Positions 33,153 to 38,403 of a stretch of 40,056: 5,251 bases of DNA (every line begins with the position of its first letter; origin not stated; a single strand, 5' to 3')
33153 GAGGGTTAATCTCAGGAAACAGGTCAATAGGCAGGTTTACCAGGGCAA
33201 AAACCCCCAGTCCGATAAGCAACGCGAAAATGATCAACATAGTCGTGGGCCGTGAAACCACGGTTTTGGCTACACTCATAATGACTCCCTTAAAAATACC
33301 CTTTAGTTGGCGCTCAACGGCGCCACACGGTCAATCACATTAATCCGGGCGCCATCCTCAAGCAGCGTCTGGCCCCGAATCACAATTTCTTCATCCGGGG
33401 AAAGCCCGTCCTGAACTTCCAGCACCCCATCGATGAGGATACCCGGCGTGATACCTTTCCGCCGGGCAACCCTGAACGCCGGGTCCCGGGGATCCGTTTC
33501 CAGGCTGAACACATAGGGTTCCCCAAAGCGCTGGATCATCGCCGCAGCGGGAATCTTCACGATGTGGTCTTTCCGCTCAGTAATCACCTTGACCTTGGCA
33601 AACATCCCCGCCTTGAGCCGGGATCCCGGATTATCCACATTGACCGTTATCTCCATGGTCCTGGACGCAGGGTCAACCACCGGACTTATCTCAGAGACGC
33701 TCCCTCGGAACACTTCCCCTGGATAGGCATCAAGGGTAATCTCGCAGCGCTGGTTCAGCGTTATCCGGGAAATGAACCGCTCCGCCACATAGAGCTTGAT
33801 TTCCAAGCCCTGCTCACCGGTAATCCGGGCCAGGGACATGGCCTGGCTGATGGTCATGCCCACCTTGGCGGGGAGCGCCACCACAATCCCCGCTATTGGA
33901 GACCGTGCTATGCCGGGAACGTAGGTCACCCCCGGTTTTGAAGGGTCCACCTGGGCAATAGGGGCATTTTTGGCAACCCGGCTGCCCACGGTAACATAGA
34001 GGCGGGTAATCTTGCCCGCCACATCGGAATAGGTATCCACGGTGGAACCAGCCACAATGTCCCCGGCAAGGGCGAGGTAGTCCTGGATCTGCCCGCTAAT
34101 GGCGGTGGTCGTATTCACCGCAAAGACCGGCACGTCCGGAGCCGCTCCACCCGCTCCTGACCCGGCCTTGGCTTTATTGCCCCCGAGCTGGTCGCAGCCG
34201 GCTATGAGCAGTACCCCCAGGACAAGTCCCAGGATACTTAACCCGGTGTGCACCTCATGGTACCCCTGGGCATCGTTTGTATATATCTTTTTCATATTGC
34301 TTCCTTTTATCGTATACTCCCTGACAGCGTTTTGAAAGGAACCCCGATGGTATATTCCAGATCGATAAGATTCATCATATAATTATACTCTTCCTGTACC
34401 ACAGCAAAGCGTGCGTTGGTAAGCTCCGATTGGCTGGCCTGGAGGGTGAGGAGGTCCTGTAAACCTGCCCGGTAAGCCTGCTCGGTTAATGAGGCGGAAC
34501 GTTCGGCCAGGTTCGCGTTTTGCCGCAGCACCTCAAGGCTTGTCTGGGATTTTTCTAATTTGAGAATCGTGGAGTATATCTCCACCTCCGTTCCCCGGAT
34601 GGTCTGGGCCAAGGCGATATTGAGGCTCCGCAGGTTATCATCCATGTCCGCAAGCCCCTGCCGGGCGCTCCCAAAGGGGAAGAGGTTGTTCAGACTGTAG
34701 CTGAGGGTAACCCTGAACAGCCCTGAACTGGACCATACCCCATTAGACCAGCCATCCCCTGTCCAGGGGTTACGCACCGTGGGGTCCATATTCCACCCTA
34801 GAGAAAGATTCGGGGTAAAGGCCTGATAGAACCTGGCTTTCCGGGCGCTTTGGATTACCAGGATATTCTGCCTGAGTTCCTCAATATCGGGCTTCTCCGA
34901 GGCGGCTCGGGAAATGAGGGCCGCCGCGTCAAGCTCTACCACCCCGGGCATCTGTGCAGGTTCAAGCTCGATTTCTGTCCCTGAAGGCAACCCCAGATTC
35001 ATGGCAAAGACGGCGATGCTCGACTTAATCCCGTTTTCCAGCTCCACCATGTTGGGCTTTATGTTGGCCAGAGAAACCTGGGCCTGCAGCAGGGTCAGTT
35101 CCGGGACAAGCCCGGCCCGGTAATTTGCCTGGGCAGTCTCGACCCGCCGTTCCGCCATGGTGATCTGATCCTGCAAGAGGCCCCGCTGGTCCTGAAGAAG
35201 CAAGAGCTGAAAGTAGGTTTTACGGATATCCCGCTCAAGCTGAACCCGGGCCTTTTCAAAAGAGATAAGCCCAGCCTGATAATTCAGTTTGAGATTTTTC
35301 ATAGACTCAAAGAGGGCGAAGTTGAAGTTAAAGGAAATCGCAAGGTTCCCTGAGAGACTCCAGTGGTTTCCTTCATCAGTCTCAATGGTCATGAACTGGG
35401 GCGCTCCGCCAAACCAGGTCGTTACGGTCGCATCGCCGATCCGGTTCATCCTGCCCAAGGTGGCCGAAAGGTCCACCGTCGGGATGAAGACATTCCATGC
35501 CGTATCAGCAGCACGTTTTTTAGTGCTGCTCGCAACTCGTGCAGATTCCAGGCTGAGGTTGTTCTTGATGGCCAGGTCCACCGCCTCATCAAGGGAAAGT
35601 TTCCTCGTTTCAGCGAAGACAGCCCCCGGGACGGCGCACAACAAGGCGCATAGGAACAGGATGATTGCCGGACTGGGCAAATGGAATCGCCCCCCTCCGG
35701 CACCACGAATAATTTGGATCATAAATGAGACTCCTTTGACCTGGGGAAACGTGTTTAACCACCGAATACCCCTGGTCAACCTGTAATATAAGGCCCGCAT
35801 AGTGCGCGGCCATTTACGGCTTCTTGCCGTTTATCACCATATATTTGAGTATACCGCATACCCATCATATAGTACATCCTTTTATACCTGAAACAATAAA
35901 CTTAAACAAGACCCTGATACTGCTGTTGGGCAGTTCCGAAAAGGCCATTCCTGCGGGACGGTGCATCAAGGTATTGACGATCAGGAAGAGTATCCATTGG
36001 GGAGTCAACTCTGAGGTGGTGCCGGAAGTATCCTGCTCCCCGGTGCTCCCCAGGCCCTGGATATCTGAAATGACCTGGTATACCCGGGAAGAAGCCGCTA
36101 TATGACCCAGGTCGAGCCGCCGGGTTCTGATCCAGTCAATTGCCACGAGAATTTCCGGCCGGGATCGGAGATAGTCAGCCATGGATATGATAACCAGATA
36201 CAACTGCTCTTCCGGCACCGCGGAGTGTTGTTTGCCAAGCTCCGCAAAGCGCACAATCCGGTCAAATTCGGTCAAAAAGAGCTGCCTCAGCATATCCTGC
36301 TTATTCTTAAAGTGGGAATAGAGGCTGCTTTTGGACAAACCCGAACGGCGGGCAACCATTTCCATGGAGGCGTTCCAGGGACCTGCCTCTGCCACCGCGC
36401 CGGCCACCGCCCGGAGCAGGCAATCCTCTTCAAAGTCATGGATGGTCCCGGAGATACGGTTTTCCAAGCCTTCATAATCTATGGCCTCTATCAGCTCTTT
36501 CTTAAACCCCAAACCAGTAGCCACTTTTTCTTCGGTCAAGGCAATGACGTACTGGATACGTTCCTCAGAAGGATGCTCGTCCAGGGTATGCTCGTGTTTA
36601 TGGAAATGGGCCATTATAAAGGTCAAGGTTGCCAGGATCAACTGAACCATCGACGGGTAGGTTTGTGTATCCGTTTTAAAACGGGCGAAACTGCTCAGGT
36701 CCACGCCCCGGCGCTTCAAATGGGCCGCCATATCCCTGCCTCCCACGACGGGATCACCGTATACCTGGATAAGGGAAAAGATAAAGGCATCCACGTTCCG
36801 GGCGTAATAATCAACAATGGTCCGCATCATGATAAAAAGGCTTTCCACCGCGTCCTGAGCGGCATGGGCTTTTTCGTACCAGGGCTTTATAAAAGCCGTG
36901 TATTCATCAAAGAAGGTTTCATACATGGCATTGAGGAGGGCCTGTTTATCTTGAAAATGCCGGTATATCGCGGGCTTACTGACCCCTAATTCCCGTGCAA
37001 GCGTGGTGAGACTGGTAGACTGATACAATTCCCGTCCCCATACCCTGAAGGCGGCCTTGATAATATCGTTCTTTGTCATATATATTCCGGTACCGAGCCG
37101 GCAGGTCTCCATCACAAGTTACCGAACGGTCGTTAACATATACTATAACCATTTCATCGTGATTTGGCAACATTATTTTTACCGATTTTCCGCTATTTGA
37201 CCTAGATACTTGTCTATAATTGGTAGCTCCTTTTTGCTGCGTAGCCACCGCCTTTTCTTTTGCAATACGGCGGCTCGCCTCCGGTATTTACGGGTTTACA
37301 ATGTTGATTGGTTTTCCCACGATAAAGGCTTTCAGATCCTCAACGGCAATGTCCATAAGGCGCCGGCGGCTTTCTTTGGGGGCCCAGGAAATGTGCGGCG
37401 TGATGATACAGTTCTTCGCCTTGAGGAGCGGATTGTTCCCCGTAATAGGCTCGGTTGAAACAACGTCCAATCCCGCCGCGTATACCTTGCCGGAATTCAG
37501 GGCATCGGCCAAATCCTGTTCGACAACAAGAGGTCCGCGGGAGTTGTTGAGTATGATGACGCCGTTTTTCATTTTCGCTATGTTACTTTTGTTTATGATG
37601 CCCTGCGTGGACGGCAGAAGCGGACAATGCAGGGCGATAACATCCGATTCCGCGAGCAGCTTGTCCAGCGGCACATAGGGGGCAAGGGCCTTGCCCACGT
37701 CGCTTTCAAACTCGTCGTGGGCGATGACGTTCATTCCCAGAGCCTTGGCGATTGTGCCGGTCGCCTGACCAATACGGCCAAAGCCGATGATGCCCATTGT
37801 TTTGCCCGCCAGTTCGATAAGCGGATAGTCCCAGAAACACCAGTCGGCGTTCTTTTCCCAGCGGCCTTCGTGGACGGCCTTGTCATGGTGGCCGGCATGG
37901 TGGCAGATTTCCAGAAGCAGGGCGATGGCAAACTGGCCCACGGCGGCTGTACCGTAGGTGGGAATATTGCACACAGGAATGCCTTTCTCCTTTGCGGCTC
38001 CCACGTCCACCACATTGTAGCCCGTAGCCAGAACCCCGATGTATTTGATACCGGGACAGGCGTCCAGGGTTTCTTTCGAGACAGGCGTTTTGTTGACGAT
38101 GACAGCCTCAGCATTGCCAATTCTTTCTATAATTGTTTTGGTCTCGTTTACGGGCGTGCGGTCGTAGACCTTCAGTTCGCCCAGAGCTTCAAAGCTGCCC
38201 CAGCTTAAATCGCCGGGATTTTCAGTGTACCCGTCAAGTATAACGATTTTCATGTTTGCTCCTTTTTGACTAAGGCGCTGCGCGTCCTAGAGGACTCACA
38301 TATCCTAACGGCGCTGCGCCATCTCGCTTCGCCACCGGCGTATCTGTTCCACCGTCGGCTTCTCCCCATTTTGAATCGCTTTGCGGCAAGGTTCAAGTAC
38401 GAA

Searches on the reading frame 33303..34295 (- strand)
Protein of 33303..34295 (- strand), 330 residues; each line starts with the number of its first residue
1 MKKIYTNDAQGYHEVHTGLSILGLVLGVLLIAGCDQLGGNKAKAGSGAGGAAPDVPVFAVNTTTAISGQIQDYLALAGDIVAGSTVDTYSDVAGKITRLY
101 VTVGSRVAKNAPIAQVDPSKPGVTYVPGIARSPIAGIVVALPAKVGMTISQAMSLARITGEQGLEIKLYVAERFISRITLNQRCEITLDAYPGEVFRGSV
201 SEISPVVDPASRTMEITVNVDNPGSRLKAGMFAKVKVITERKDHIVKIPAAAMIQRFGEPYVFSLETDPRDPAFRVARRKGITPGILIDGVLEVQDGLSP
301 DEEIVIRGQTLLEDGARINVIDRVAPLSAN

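Call 63: search_protein_families(library=pfam, proteins=[window:33303-34295:-], max_evalue=0.001)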
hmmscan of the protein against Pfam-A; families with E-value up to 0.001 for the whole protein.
window:33303-34295:- (330 aa): 4 families
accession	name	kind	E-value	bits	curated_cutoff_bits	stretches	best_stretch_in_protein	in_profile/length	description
PF16576.10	HlyD_D23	-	4.2e-26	92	30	1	131-233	112-214/214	Barrel-sandwich domain of CusB or HlyD membrane-fusion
PF13437.12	HlyD_3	-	3.9e-16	60.1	22.2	1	131-230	3-106/106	HlyD family secretion protein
PF13533.13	Biotin_lipoyl_2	-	0.00013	22.1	29.8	0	90-109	5-24/32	Biotin-lipoyl like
PF00529.27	CusB_dom_1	-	0.00056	20.5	26.5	0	135-231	12-65/89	Cation efflux system protein CusB domain 1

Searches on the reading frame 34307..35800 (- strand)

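Call 63: search_protein_families(library=pfam, proteins=[window:34307-35800:-], max_evalue=0.001)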
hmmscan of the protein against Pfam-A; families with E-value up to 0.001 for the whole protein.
window:34307-35800:- (497 aa): 1 family
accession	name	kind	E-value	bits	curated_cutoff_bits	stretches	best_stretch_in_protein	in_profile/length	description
PF02321.23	OEP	-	1.1e-38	133.4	22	2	70-263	1-180/187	Outer membrane efflux protein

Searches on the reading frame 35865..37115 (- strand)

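Call 63: search_protein_families(library=pfam, proteins=[window:35865-37115:-], max_evalue=0.001)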
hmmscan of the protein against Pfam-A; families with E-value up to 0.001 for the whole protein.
window:35865-37115:- (416 aa): 5 families
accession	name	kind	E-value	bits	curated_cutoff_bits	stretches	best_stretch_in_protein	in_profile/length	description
PF00440.29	TetR_N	-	1.9e-24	85.6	24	2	18-64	1-47/47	Bacterial regulatory proteins, tetR family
PF13730.12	HTH_36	-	2.4e-05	24.5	25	0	248-271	25-48/55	Helix-turn-helix domain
PF09339.16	HTH_IclR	-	8.2e-05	22.7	22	0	34-53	19-38/52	IclR helix-turn-helix domain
PF13309.12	HTH_22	-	0.00019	21.8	29.6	0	35-53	43-61/63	HTH domain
PF21716.3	dnstrm_HI1420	-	0.00095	19.4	27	0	222-271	22-66/90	Probable addiction module antidote protein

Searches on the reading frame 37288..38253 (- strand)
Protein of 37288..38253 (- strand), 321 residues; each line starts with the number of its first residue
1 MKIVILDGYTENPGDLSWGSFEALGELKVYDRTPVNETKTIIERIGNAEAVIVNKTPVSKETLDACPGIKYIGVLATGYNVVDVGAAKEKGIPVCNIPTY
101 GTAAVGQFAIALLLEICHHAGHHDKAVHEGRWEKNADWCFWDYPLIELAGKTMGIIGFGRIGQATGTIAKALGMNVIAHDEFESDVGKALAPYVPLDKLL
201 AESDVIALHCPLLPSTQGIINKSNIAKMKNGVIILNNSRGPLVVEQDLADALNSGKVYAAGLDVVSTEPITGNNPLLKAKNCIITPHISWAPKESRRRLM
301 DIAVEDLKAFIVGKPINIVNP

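Call 63: search_protein_families(library=pfam, proteins=[window:37288-38253:-], max_evalue=0.001)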
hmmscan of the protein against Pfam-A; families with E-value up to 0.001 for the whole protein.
window:37288-38253:- (321 aa): 2 families
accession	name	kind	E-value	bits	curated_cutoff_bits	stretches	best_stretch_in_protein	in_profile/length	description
PF02826.25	2-Hacid_dh_C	-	1.9e-56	190.7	25.1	1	110-289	1-178/178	D-isomer specific 2-hydroxyacid dehydrogenase, NAD binding domain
PF00389.36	2-Hacid_dh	-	1.8e-25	89.6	24.6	1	21-320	15-134/134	D-isomer specific 2-hydroxyacid dehydrogenase, catalytic domain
